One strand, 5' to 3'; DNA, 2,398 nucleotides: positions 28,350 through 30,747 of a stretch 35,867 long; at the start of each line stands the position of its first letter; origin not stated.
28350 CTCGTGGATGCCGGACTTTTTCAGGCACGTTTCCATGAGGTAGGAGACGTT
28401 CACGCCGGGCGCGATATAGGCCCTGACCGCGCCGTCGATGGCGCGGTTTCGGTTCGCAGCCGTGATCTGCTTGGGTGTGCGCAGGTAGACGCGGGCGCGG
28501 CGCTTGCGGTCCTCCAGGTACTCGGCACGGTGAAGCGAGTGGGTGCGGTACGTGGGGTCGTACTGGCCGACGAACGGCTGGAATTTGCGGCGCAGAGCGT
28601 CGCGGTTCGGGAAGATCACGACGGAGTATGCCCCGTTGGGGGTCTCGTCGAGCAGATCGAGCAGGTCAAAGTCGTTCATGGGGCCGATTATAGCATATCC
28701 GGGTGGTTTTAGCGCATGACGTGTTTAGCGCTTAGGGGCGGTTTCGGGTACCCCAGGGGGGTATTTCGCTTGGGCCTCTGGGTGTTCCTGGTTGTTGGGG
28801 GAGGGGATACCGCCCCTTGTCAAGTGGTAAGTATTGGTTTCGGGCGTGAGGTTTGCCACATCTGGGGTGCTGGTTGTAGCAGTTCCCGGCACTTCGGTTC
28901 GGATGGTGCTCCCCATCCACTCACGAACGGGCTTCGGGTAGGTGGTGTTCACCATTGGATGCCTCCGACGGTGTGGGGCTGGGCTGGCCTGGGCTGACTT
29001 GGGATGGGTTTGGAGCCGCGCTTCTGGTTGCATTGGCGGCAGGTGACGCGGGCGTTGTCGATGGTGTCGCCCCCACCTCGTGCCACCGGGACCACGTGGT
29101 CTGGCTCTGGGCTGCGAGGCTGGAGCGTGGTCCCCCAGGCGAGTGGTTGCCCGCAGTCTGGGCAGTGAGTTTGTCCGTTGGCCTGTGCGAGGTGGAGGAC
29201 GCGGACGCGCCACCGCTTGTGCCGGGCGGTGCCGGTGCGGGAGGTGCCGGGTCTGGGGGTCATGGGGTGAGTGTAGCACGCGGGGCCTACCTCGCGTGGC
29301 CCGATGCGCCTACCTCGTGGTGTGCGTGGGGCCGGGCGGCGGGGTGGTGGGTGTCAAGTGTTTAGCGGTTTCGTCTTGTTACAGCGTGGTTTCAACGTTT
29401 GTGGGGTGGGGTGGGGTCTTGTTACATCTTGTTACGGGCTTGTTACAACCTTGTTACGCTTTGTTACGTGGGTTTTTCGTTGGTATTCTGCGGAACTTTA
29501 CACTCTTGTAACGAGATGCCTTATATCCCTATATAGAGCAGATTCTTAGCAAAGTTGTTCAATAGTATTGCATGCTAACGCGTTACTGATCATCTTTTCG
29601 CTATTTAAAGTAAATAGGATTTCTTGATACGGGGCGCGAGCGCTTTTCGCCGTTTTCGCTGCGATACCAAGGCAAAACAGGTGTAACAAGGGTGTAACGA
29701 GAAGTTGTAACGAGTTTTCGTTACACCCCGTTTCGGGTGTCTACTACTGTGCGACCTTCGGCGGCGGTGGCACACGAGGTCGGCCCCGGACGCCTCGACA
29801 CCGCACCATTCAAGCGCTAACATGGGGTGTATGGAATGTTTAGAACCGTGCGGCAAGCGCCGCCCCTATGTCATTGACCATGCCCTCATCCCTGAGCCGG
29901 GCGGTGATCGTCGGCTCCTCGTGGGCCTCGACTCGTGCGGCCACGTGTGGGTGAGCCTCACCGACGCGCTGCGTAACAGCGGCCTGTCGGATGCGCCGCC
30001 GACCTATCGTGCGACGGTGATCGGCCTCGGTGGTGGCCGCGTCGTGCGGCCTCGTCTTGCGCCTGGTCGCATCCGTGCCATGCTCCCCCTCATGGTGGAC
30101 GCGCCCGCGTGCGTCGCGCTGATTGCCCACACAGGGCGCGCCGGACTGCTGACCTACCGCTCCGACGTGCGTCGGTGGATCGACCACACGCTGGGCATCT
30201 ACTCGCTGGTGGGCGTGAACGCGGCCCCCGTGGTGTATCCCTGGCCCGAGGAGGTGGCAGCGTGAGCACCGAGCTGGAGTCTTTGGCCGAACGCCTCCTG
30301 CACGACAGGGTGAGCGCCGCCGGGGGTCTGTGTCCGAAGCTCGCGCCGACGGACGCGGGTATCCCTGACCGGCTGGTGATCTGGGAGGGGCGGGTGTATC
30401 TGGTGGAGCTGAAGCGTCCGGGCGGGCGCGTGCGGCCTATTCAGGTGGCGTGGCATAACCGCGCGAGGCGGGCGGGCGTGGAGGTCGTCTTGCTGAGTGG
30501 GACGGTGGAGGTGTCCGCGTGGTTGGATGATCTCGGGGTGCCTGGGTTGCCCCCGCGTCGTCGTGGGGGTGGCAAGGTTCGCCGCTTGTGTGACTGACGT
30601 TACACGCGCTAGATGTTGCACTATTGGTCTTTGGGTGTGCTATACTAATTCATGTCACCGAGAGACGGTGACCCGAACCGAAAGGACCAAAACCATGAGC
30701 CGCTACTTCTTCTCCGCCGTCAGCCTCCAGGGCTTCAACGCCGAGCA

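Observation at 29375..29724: Oppositely oriented, helically phased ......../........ iteron arrays flanking a 32% G+C island in the divergent region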

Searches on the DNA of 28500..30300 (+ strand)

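Call 4: search_dna_similar(query=window:28900-30300:+, collection=phages, mode=near, max_rows=30)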
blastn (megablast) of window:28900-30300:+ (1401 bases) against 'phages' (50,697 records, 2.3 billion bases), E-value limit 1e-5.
No match.

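Call 13: search_rna_families(source=window, start=28500, end=30000, threshold=evalue, max_evalue=1)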
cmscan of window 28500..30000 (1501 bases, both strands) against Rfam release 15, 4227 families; matches with E-value up to 1: 0.
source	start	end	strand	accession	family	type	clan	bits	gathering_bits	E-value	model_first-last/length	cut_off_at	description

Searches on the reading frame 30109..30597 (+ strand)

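Call 8: search_protein_families(library=pfam, proteins=[window:30109-30597:+], max_evalue=0.01)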
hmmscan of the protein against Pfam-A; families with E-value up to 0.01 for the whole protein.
window:30109-30597:+ (162 aa): 1 family
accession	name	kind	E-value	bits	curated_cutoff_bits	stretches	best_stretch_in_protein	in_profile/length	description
PF08774.17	VRR_NUC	-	6.1e-05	23.5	23.8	1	78-131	57-114/116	VRR-NUC domain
